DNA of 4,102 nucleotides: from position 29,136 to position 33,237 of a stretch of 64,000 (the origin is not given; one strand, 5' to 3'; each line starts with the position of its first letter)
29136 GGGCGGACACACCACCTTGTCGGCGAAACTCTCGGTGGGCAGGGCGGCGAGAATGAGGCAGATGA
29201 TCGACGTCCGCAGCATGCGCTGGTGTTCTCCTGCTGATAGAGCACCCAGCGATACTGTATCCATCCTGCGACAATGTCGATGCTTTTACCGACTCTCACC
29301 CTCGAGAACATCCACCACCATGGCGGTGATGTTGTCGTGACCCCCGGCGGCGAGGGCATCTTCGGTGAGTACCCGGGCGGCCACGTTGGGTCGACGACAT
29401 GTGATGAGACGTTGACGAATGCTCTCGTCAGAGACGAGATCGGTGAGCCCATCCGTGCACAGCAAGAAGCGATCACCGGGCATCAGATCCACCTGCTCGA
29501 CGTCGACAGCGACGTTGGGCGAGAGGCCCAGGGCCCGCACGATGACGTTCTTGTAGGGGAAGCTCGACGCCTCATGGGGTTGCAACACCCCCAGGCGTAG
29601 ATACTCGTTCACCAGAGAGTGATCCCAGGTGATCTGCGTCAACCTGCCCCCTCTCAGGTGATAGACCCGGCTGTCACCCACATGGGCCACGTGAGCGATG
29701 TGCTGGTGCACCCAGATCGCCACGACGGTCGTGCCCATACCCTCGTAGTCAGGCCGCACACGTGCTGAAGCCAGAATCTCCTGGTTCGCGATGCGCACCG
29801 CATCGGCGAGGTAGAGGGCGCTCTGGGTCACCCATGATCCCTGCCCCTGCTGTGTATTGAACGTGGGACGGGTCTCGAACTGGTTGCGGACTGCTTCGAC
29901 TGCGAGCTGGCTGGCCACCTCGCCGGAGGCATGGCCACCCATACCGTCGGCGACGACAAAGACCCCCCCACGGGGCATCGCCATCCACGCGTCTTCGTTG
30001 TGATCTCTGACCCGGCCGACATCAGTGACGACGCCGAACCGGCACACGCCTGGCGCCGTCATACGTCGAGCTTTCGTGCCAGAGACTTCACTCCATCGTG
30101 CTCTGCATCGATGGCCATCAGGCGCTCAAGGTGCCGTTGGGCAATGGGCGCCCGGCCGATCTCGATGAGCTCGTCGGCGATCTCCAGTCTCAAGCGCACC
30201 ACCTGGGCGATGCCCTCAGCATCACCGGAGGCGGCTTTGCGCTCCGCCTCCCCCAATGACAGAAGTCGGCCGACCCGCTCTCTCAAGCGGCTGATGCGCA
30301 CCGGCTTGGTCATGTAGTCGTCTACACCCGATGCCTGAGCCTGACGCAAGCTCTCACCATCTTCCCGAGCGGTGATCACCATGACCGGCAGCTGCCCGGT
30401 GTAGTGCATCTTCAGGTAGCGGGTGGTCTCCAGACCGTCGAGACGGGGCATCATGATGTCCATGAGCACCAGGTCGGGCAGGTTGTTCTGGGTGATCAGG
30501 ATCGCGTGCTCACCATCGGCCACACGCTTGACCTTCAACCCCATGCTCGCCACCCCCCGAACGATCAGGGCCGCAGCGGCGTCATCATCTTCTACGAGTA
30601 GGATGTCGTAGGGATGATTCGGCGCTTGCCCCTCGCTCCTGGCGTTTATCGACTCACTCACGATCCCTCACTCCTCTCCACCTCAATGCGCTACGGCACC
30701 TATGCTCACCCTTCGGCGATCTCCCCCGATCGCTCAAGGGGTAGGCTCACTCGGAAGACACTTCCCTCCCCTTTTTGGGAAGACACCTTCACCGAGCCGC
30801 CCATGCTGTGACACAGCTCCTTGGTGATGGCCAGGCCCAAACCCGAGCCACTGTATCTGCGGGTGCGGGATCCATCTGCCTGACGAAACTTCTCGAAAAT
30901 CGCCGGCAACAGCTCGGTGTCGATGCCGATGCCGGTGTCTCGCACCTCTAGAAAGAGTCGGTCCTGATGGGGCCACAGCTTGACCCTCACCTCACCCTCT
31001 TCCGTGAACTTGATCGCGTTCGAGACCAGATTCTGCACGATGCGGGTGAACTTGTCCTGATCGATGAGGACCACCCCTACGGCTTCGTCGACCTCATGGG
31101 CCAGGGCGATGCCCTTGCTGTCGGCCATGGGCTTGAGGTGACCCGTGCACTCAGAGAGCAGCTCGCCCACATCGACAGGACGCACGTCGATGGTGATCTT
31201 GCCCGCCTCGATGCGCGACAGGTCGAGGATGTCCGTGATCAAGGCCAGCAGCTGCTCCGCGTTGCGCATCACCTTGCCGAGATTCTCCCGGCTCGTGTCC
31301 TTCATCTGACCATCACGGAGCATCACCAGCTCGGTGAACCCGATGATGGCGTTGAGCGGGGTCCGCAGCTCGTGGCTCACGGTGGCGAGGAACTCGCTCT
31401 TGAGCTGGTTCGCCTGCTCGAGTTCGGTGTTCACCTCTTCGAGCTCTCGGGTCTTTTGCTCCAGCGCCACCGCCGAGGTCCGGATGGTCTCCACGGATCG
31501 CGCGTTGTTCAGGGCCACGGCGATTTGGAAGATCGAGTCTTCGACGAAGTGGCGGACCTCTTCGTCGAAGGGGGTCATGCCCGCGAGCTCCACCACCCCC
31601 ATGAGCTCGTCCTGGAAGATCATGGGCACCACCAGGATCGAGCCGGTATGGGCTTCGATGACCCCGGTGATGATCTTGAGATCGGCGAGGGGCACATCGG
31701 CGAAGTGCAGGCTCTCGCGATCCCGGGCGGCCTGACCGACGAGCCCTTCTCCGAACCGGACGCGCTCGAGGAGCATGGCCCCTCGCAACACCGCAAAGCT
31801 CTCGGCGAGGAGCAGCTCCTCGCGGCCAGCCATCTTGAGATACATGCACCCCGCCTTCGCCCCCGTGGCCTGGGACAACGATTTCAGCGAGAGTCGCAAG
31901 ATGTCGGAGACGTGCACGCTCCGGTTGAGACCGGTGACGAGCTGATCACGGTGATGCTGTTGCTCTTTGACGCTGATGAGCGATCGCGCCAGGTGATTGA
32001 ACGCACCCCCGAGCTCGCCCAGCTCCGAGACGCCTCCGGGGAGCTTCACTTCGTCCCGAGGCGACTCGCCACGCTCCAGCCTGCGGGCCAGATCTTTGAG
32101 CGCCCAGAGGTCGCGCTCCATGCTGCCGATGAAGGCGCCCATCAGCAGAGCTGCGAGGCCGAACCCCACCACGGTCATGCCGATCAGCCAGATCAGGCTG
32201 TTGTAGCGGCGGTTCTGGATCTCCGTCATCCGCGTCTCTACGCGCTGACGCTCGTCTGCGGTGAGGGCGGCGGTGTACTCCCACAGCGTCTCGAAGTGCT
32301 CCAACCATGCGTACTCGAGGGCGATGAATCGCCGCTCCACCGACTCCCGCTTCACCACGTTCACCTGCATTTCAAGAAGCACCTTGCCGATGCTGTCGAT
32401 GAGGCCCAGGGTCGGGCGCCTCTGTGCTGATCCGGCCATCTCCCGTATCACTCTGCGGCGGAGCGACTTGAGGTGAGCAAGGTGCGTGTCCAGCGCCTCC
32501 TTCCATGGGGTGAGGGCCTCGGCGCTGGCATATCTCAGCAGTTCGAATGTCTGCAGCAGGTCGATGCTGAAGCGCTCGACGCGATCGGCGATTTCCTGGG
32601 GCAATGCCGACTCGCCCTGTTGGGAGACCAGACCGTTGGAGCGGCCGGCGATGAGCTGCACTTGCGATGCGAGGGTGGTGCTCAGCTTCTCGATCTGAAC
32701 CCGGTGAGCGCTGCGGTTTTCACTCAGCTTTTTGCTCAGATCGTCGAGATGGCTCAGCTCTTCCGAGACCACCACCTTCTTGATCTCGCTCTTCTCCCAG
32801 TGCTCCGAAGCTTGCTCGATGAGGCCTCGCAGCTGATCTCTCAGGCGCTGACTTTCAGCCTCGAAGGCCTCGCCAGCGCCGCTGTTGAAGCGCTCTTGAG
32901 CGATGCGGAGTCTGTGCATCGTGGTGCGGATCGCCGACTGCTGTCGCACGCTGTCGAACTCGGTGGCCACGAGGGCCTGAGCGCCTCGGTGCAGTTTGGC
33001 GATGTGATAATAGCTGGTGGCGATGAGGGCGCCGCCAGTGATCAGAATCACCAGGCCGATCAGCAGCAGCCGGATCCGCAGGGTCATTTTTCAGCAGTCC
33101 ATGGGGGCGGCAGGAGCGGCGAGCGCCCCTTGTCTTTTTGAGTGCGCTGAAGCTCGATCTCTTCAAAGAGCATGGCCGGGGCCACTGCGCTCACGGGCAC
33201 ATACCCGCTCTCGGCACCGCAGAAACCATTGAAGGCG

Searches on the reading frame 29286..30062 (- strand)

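Call 66: search_protein_families(library=pfam, proteins=[window:29286-30062:-], max_evalue=0.01)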
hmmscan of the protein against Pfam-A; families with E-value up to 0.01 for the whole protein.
window:29286-30062:- (258 aa): 4 families
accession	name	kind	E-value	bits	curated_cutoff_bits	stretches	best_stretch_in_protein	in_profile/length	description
PF13672.11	PP2C_2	-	1.2e-19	71.2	24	1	19-216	9-185/209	Protein phosphatase 2C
PF00481.26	PP2C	-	1.1e-11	45.3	20.3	1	32-152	34-144/255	Protein phosphatase 2C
PF07228.17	SpoIIE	-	1.1e-08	35.7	25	1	35-252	7-191/192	Stage II sporulation protein E (SpoIIE)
PF04077.17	DsrH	-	0.0071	17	24.4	0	193-248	16-69/88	DsrH like protein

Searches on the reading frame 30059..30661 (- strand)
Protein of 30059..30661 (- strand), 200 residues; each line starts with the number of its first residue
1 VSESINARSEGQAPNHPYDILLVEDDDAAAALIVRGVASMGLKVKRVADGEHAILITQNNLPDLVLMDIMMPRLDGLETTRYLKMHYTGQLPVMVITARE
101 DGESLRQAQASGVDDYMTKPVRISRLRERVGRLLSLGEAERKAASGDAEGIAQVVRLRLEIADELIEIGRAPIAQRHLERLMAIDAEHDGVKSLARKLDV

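Call 66: search_protein_families(library=pfam, proteins=[window:30059-30661:-], max_evalue=0.01)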
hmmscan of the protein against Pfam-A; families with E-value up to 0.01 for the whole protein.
window:30059-30661:- (200 aa): 2 families
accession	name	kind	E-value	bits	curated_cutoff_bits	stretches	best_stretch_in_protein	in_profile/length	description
PF00072.30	Response_reg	-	9.7e-25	87.3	30.2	1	20-130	1-110/111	Response regulator receiver domain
PF02604.26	PhdYeFM_antitox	-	0.0022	18.2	29.8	0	44-82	17-53/74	Antitoxin Phd_YefM, type II toxin-antitoxin system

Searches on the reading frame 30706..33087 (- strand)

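Call 66: search_protein_families(library=pfam, proteins=[window:30706-33087:-], max_evalue=0.01)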
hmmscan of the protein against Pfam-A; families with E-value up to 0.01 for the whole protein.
window:30706-33087:- (793 aa): 7 families
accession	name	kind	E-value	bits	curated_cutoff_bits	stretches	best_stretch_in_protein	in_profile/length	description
PF02518.31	HATPase_c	-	4.1e-31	108.1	26.4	1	676-785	2-110/111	Histidine kinase-, DNA gyrase B-, and HSP90-like ATPase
PF00512.31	HisKA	-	2.5e-20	72.7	26.9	1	563-629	2-66/66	His Kinase A (phospho-acceptor) domain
PF13185.12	GAF_2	-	5.1e-13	49.8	28.6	1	393-526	4-135/136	GAF domain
PF01590.32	GAF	-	2.4e-11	44.7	22.4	1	394-526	3-133/133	GAF domain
PF00672.30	HAMP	-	0.00017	22.3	25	1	327-370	10-51/53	HAMP domain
PF13581.12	HATPase_c_2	-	0.00032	21.1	27.4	1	686-767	38-113/127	Histidine kinase-like ATPase domain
PF13492.12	GAF_3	-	0.00082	20.2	27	1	395-528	4-129/129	GAF domain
